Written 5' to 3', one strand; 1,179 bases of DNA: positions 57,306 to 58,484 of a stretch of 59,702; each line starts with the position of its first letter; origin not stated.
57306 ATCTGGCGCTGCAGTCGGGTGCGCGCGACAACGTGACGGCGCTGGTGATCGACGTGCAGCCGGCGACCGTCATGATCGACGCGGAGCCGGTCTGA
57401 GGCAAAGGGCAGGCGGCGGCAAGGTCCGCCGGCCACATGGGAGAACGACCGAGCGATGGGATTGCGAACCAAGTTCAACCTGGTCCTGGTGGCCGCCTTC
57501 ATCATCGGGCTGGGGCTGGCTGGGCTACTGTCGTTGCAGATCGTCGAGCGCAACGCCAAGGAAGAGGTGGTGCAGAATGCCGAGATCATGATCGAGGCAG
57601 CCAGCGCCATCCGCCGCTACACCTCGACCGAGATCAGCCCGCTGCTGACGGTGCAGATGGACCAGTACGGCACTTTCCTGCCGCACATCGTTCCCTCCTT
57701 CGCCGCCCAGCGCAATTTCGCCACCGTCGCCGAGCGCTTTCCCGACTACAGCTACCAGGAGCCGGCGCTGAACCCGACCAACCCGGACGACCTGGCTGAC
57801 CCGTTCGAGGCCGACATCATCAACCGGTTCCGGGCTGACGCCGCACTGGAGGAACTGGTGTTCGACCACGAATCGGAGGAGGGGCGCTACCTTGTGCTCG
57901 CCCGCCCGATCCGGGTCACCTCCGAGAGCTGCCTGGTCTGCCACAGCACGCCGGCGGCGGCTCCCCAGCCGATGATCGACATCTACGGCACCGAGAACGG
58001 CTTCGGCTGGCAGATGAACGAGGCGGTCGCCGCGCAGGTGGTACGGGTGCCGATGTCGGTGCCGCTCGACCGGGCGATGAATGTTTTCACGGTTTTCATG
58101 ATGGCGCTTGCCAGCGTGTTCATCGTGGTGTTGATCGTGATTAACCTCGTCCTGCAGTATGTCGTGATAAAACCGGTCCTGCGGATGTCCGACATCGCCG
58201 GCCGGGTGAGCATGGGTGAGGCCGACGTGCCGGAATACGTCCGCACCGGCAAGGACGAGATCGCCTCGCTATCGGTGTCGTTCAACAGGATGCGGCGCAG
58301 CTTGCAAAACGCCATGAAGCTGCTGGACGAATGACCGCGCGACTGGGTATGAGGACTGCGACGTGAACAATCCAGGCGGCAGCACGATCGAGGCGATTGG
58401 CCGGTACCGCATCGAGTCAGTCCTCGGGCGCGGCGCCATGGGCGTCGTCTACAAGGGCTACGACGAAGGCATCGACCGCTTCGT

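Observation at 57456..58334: Output-less haem-c (CxxCH) DUF3365/Tll0287-like + HAMP membrane sensor inserted between pppA and ppkA of the T6SS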

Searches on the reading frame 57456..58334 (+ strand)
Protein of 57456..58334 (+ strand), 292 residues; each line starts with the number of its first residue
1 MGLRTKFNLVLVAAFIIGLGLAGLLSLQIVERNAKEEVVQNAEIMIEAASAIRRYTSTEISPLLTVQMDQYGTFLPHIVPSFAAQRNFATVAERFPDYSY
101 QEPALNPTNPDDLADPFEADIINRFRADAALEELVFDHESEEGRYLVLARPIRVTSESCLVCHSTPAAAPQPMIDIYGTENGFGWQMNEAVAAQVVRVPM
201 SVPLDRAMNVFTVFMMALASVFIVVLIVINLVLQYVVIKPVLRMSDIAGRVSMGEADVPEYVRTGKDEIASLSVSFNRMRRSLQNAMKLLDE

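Call 5: search_protein_families(library=pfam, proteins=[window:57456-58334:+], max_evalue=0.01)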
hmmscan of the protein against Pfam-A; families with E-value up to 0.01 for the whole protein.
window:57456-58334:+ (292 aa): 2 families
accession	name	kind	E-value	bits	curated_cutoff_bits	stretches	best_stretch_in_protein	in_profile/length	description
PF11845.13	Tll0287-like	-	4.3e-39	134.7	24.1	1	32-199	2-144/144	Tll0287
PF00672.30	HAMP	-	7.7e-08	33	25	1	237-284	6-52/53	HAMP domain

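Call 6: search_protein_families(library=ncbifam, proteins=[window:57456-58334:+], max_evalue=0.01)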
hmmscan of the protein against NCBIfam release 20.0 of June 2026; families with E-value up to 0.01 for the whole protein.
window:57456-58334:+ (292 aa): 12 families
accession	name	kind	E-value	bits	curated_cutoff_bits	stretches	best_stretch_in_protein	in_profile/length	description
NF040691.1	MtrAB_MtrB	equivalog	1.7e-10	40.5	450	1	215-292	189-266/507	MtrAB system histidine kinase MtrB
NF033092.0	HK_WalK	equivalog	1.2e-06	27.5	725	1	190-289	155-252/594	cell wall metabolism sensor histidine kinase WalK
NF058645.1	MCPCtpMPsAe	equivalog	1.7e-06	27.1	900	1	204-284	196-277/558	methyl-accepting chemotaxis protein CtpM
NF038263.1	prot_phos_SiaA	equivalog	2.4e-06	26.4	700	1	210-286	307-382/658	biofilm regulation protein phosphatase SiaA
NF007007.0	PRK09470.1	equivalog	1e-05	24.7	486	1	218-287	173-242/463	envelope stress sensor histidine kinase CpxA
NF053592.1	HK_near_YfiR_like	equivalog_domain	2.2e-05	24.1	194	1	204-281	143-219/223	sensor histidine kinase, YfiR-like protein-associated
NF007004.0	PRK09467.1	equivalog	2.3e-05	23.4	415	1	185-285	132-227/440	two-component system sensor histidine kinase EnvZ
NF008184.0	PRK10935.1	equivalog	2.9e-05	22.9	553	1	208-291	148-230/565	nitrate/nitrite two-component system sensor histidine kinase NarQ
NF058527.1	HistKinChvGCaul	equivalog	0.00014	20.8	740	1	215-288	229-304/535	two-component sensor histidine kinase ChvG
NF047496.1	HK_LIC11548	equivalog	0.00038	19.4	750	1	218-285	281-346/589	LIC_11548 family sensor histidine kinase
NF041210.1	his_kin_PieS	equivalog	0.0017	17.4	850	1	208-286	162-239/474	two component system sensor histidine kinase PieS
NF008312.0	PRK11100.1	equivalog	0.007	15.2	356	0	215-285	184-252/477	two-component system sensor histidine kinase CreC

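Call 10: find_homologous_proteins(query=window:57456-58334:+, max_evalue=0.00001)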
Query window:57456-58334:+ (292 aa): 7961 proteins with E <= 0.00001 among 8000 candidates; the best 120 are listed.
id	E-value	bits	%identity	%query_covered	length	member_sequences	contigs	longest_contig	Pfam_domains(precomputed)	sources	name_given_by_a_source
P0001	2.2e-182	622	99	100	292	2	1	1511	PF00672.31,PF11845.14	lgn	-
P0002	3.2e-162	556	88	100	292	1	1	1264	PF00672.31,PF11845.14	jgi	jgi:HAMP domain-containing protein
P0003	4.8e-161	552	87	100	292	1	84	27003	PF00672.31,PF11845.14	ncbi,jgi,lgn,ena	jgi:HAMP domain-containing protein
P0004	9.4e-161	551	86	100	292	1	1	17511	PF00672.31,PF11845.14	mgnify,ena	mgnify:CR=1 FL=1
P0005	3.4e-160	549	87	100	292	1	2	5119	PF00672.31,PF11845.14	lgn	-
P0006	2.2e-159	547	86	100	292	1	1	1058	PF00672.31,PF11845.14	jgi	jgi:HAMP domain-containing protein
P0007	3.0e-157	540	85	100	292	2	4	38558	PF00672.31,PF11845.14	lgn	-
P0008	1.9e-145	501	77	100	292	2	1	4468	PF00672.31,PF11845.14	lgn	-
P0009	1.2e-141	489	79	100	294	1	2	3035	PF00672.31,PF11845.14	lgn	-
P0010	2.6e-139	481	77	100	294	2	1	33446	PF00672.31,PF11845.14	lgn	-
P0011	1.9e-126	439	69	100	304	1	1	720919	PF00672.31,PF11845.14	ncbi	ncbi:MAG: DUF3365 domain-containing protein [Alphaproteobacteria bacterium]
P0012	9.8e-122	423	67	100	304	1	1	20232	PF00672.31,PF11845.14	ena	-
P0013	8.7e-111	387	62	100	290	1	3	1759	PF00672.31,PF11845.14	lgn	-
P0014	4.7e-109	382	61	100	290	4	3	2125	PF00672.31,PF11845.14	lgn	-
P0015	7.9e-109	381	62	100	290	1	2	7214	PF00672.31,PF11845.14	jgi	jgi:protein-histidine pros-kinase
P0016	1.2e-108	380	58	100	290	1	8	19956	PF00672.31,PF11845.14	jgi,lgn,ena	-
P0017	6.4e-107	375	61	100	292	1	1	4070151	PF00672.31,PF11845.14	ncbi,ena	-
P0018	7.7e-107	375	61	100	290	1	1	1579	PF00672.31,PF11845.14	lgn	-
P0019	6.9e-106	371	60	99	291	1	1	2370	PF00672.31,PF11845.14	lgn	-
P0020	1.3e-105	370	59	100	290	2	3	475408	PF00672.31,PF11845.14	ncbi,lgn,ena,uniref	ncbi:c-type heme family protein [Rhodospirillaceae bacterium SYSU D60014]|uniref:Tll0287-like domain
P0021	1.8e-105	370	59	100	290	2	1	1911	PF00672.31,PF11845.14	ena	-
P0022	5.5e-105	368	59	100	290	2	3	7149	PF00672.31,PF11845.14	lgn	-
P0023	1.1e-104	367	59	100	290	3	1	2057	PF00672.31,PF11845.14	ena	-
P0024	3.7e-104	366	59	100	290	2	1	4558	PF00672.31,PF11845.14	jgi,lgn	jgi:protein-histidine pros-kinase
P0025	6.4e-103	362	57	100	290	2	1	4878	PF00672.31,PF11845.14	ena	-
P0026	9.3e-103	361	58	100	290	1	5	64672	PF00672.31,PF11845.14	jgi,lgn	jgi:protein-histidine pros-kinase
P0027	2.6e-102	360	58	100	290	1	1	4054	PF00672.31,PF11845.14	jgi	jgi:protein-histidine pros-kinase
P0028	6.2e-102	358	56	100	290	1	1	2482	PF00672.31,PF11845.14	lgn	-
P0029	1.7e-101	357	58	99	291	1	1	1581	PF00672.31,PF11845.14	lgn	-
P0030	3.0e-101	356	56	100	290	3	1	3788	PF00672.31,PF11845.14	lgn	-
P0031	3.2e-101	356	55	100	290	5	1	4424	PF00672.31,PF11845.14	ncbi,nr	ncbi:MAG: DUF3365 domain-containing protein [Candidatus Competibacteraceae bacterium]|nr:DUF3365 dom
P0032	4.0e-101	356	57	100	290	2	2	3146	PF00672.31,PF11845.14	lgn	-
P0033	4.0e-101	356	57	100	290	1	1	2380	PF00672.31,PF11845.14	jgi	jgi:protein-histidine pros-kinase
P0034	6.4e-101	355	58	100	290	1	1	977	PF00672.31,PF11845.14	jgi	jgi:HAMP domain-containing protein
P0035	7.2e-101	355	56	100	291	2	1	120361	PF00672.31,PF11845.14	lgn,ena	-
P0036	1.2e-100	354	56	100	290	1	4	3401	PF00672.31,PF11845.14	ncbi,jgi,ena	jgi:protein-histidine pros-kinase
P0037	1.3e-100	354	57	100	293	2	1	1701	PF00672.31,PF11845.14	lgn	-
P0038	1.7e-100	354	55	100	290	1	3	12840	PF00672.31,PF11845.14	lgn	-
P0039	2.3e-100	353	58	100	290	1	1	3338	PF00672.31,PF11845.14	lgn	-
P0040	2.5e-100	353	57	100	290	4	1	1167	PF00672.31,PF11845.14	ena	-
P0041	2.8e-100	353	57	100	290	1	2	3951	PF00672.31,PF11845.14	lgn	-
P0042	2.9e-100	353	56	100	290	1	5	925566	PF00672.31,PF11845.14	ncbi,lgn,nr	ncbi:MAG: DUF3365 domain-containing protein [Gammaproteobacteria bacterium]|nr:DUF3365 domain-contai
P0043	3.8e-100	353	56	100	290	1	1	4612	PF00672.31,PF11845.14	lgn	-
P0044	3.8e-100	353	58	100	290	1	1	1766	PF00672.31,PF11845.14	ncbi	-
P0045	4.4e-100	352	57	100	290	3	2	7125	PF00672.31,PF11845.14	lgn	-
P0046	6.1e-100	352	55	100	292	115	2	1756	PF00672.31,PF11845.14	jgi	jgi:HAMP domain-containing protein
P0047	6.3e-100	352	58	100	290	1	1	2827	PF00672.31,PF11845.14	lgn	-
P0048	7.1e-100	352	58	100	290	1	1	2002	PF00672.31,PF11845.14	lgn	-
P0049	7.3e-100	352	57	100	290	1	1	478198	PF00672.31,PF11845.14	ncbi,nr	ncbi:MAG: DUF3365 domain-containing protein [Candidatus Competibacteraceae bacterium]|nr:DUF3365 dom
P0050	8.8e-100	351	57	100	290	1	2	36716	PF00672.31,PF11845.14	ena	-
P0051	8.8e-100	351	57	100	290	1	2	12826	PF00672.31,PF11845.14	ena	-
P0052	9.9e-100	351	55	100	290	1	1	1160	PF00672.31,PF11845.14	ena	-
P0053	1.1e-99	351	56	100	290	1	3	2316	PF00672.31,PF11845.14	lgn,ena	-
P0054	1.2e-99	351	57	100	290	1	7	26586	PF00672.31,PF11845.14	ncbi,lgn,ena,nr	ncbi:MAG TPA: DUF3365 domain-containing protein [Candidatus Competibacter sp.]|nr:signal protein [Ca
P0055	1.2e-99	351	57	100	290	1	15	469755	PF00672.31,PF11845.14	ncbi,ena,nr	ncbi:MAG: DUF3365 domain-containing protein [Candidatus Competibacteraceae bacterium]|nr:DUF3365 dom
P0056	1.6e-99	350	58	100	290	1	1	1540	PF00672.31,PF11845.14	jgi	jgi:protein-histidine pros-kinase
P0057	1.7e-99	350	57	100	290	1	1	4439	PF00672.31,PF11845.14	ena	-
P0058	1.8e-99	350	57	100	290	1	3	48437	PF00672.31,PF11845.14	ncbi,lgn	-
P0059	1.9e-99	350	58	100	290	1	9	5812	PF00672.31,PF11845.14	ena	-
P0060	1.9e-99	350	56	100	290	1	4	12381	PF00672.31,PF11845.14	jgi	jgi:protein-histidine pros-kinase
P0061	2.0e-99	350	56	100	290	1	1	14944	PF00672.31,PF11845.14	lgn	-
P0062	2.1e-99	350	55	100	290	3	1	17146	PF00672.31,PF11845.14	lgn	-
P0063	2.2e-99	350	56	100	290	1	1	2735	PF00672.31,PF11845.14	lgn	-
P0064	2.3e-99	350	57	100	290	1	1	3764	PF00672.31,PF11845.14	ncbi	ncbi:MAG: DUF3365 domain-containing protein [Candidatus Competibacteraceae bacterium]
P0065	2.3e-99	350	57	100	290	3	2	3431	PF00672.31,PF11845.14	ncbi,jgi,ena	jgi:protein-histidine pros-kinase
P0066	2.5e-99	350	58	100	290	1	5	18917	PF00672.31,PF11845.14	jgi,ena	-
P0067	2.6e-99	350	58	100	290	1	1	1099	PF00672.31,PF11845.14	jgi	-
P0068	2.6e-99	350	54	100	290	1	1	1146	PF00672.31,PF11845.14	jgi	jgi:HAMP domain-containing protein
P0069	2.6e-99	350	57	100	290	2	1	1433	PF00672.31,PF11845.14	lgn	-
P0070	3.0e-99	350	56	100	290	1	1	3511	PF00672.31,PF11845.14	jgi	-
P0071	3.1e-99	350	57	100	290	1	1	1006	PF00672.31,PF11845.14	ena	-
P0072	3.2e-99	350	57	100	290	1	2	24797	PF00672.31,PF11845.14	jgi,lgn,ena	-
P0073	3.5e-99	349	57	100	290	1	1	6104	PF00672.31,PF11845.14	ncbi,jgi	-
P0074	3.7e-99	349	55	100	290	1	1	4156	PF00672.31,PF11845.14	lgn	-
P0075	4.3e-99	349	57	100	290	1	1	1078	PF00672.31,PF11845.14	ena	-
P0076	4.9e-99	349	57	100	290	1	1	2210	PF00672.31,PF11845.14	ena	-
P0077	5.0e-99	349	56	100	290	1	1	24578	PF11845.14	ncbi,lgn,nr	ncbi:MAG: DUF3365 domain-containing protein [Synechococcaceae cyanobacterium SM1_2_3]|nr:DUF3365 dom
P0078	5.0e-99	349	55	100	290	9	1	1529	PF00672.31,PF11845.14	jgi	jgi:HAMP domain-containing protein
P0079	5.1e-99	349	56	100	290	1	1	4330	PF11845.14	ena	-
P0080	5.6e-99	349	57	100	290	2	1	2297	PF00672.31,PF11845.14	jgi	-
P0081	6.0e-99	349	57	100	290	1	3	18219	PF00672.31,PF11845.14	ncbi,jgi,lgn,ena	-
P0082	6.4e-99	349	58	100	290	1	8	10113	PF00672.31,PF11845.14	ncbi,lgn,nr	ncbi:MAG: DUF3365 domain-containing protein [Phycisphaerales bacterium]|nr:DUF3365 domain-containing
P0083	6.5e-99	349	58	100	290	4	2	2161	PF00672.31,PF11845.14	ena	-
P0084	6.7e-99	348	57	100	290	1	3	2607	PF00672.31,PF11845.14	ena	-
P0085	6.9e-99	348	58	100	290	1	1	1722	PF00672.31,PF11845.14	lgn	-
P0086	6.9e-99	348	57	100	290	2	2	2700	PF00672.31,PF11845.14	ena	-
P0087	7.0e-99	348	57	100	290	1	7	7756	PF00672.31,PF11845.14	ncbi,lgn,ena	ncbi:MAG: DUF3365 domain-containing protein [Candidatus Competibacter sp.]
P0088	7.0e-99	348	56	100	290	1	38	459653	PF11845.14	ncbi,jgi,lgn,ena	jgi:HAMP domain-containing protein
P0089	7.5e-99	348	57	100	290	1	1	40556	PF00672.31,PF11845.14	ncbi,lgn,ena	-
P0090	7.5e-99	348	56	100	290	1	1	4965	PF00672.31,PF11845.14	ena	-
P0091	9.1e-99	348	54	100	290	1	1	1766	PF00672.31,PF11845.14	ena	-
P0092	9.3e-99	348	57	100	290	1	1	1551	PF00672.31,PF11845.14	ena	-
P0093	1.1e-98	348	55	100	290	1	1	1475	PF00672.31,PF11845.14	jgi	-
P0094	1.1e-98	348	57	100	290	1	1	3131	PF00672.31,PF11845.14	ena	-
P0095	1.1e-98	348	54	100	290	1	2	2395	PF00672.31,PF11845.14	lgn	-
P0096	1.1e-98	348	55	100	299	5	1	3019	PF00672.31,PF11845.14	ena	-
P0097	1.3e-98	348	57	100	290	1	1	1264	PF00672.31,PF11845.14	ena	-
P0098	1.3e-98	348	57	100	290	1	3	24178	PF00672.31,PF11845.14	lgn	-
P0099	1.3e-98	348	55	100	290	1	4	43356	PF11845.14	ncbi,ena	-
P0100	1.3e-98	348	57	100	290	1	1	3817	PF00672.31,PF11845.14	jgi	-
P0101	1.3e-98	347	55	100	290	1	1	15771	PF00672.31,PF11845.14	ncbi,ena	-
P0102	1.5e-98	347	58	100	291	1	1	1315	PF00672.31,PF11845.14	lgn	-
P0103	1.8e-98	347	56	100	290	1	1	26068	PF11845.14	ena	-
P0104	1.8e-98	347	57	100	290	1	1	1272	PF00672.31,PF11845.14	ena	-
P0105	1.8e-98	347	55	100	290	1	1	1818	PF00672.31,PF11845.14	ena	-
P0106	1.8e-98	347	54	100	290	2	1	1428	PF00672.31,PF11845.14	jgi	jgi:protein-histidine pros-kinase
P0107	2.3e-98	347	54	100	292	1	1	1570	PF00672.31,PF11845.14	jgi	jgi:protein-histidine pros-kinase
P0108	2.5e-98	347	55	100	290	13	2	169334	PF00672.31,PF11845.14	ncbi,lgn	ncbi:MAG: DUF3365 domain-containing protein [Candidatus Competibacter denitrificans]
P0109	2.5e-98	347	56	100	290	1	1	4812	PF11845.14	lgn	-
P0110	3.0e-98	346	56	98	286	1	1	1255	PF00672.31,PF11845.14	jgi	jgi:protein-histidine pros-kinase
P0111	3.0e-98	346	56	100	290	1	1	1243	PF00672.31,PF11845.14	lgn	-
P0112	3.4e-98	346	55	100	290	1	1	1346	PF00672.31,PF11845.14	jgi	jgi:protein-histidine pros-kinase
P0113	3.8e-98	346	55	100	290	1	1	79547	PF00672.31,PF11845.14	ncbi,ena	-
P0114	3.9e-98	346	55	100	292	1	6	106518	PF00672.31,PF11845.14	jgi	jgi:HAMP domain-containing protein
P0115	3.9e-98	346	55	100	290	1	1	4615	PF00672.31,PF11845.14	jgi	jgi:protein-histidine pros-kinase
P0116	4.5e-98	346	56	100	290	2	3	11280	PF00672.31,PF11845.14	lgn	-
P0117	4.6e-98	346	55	100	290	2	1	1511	PF00672.31,PF11845.14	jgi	jgi:protein-histidine pros-kinase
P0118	4.7e-98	346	55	100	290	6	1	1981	PF00672.31,PF11845.14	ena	-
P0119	4.9e-98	346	55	100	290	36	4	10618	PF00672.31,PF11845.14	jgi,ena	-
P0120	4.9e-98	346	55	100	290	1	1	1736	PF00672.31,PF11845.14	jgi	jgi:HAMP domain-containing protein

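Call 12: find_encoding_contigs(protein=P0011, flank=8000, max_places=3)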
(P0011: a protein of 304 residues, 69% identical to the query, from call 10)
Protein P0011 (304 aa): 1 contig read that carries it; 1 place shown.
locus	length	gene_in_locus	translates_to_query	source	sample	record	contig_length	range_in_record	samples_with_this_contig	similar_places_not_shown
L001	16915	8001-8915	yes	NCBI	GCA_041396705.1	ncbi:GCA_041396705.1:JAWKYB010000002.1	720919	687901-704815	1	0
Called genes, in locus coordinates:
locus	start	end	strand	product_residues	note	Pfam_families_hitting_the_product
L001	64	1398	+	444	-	PF05936:T6SS_VasE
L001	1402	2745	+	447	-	PF09850:DotU, PF00691:OmpA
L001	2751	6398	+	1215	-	-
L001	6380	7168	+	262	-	PF09867:TagF_N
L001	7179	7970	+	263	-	PF00481:PP2C (weak), PF13672:PP2C_2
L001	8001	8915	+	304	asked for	PF11845:Tll0287-like, PF00672:HAMP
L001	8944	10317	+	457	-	PF00069:Pkinase, PF07714:PK_Tyr_Ser-Thr, PF03109:ABC1 (weak), PF26309:DUF8082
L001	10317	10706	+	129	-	PF14107:DUF4280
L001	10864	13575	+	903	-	PF02861:Clp_N, PF00158:Sigma54_activat (faint), PF13191:AAA_16 (weak), PF00004:AAA, PF17871:AAA_lid_9, PF07724:AAA_2, PF07728:AAA_5, PF10431:ClpB_D2-small, +3 more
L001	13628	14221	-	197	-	PF02469:Fasciclin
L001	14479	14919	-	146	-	PF08837:DUF1810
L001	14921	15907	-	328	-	PF03279:Lip_A_acyltrans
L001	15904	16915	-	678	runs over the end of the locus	PF06808:DctM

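Call 13: find_encoding_contigs(protein=P0017, flank=8000, max_places=3)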
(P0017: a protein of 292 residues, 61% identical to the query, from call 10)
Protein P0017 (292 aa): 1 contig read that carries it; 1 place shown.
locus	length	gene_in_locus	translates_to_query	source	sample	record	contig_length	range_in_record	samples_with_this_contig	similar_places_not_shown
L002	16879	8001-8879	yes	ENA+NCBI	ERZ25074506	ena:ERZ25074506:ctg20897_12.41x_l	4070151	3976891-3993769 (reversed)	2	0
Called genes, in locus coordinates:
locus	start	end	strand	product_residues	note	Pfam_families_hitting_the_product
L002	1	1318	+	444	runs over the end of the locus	PF05936:T6SS_VasE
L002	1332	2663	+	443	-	PF09850:DotU, PF00691:OmpA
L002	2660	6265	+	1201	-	PF14331:IcmF-related_N, PF06761:IcmF-related, PF06744:IcmF_C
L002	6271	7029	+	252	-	PF09867:TagF_N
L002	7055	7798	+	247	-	PF00481:PP2C, PF13672:PP2C_2, PF07228:SpoIIE (weak)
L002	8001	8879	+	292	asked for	PF11845:Tll0287-like, PF00672:HAMP (weak)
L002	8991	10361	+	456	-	PF00069:Pkinase, PF07714:PK_Tyr_Ser-Thr, PF26309:DUF8082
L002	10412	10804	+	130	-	PF14107:DUF4280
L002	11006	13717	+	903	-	PF02861:Clp_N, PF13191:AAA_16 (weak), PF00004:AAA, PF17871:AAA_lid_9, PF00004:AAA (weak), PF07724:AAA_2, PF07728:AAA_5, PF10431:ClpB_D2-small, +4 more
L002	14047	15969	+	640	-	PF00535:Glycos_transf_2, PF13632:Glyco_trans_2_3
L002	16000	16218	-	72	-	-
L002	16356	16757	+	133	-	-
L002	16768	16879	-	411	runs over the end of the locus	PF01757:Acyl_transf_3 (faint), PF10129:OpgC_C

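Call 14: find_encoding_contigs(protein=P0042, flank=8000, max_places=3)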
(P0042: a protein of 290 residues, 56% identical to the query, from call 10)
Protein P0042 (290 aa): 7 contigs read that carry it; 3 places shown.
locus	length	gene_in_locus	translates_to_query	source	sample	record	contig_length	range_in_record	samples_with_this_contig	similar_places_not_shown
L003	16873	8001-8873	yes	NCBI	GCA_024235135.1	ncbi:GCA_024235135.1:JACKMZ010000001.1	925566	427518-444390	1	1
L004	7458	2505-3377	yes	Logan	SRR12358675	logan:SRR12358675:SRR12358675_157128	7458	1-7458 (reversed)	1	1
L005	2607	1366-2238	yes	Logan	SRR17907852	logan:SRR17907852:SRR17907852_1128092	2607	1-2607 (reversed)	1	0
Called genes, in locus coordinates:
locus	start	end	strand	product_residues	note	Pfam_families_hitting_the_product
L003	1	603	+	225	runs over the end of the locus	-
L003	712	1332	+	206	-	PF00596:Aldolase_II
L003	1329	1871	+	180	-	PF03079:ARD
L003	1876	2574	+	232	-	PF00702:Hydrolase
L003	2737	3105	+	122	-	PF13441:Gly-zipper_YMGG, PF05433:Rick_17kDa_Anti, PF13488:Gly-zipper_Omp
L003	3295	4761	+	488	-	PF13091:PLDc_2, PF00614:PLDc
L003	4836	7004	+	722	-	PF00580:UvrD-helicase, PF13245:AAA_19, PF13604:AAA_30 (faint), PF13361:UvrD_C, PF13538:UvrD_C_2 (weak), PF21196:PcrA_UvrD_tudor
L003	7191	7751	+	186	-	-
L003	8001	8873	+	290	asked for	PF11845:Tll0287-like, PF00672:HAMP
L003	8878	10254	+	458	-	PF00069:Pkinase, PF07714:PK_Tyr_Ser-Thr, PF03109:ABC1 (weak), PF01636:APH (faint), PF26309:DUF8082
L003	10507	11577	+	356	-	PF13433:Peripla_BP_5, PF13458:Peripla_BP_6, PF01094:ANF_receptor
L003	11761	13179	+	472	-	PF01474:DAHP_synth_2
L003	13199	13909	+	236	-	PF00117:GATase, PF07722:Peptidase_C26 (faint)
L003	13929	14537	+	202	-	PF06080:DUF938, PF13649:Methyltransf_25 (weak)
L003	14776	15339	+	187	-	PF07963:N_methyl, PF12019:GspH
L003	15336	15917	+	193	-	PF07963:N_methyl, PF22150:Tt1218-like (faint)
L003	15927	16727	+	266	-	PF07963:N_methyl, PF16074:PilW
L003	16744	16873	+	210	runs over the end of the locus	PF14341:PilX_N, PF13681:PilX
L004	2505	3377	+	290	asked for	PF11845:Tll0287-like, PF00672:HAMP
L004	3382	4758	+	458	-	PF00069:Pkinase, PF07714:PK_Tyr_Ser-Thr, PF03109:ABC1 (weak), PF01636:APH (faint), PF26309:DUF8082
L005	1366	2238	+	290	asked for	PF11845:Tll0287-like, PF00672:HAMP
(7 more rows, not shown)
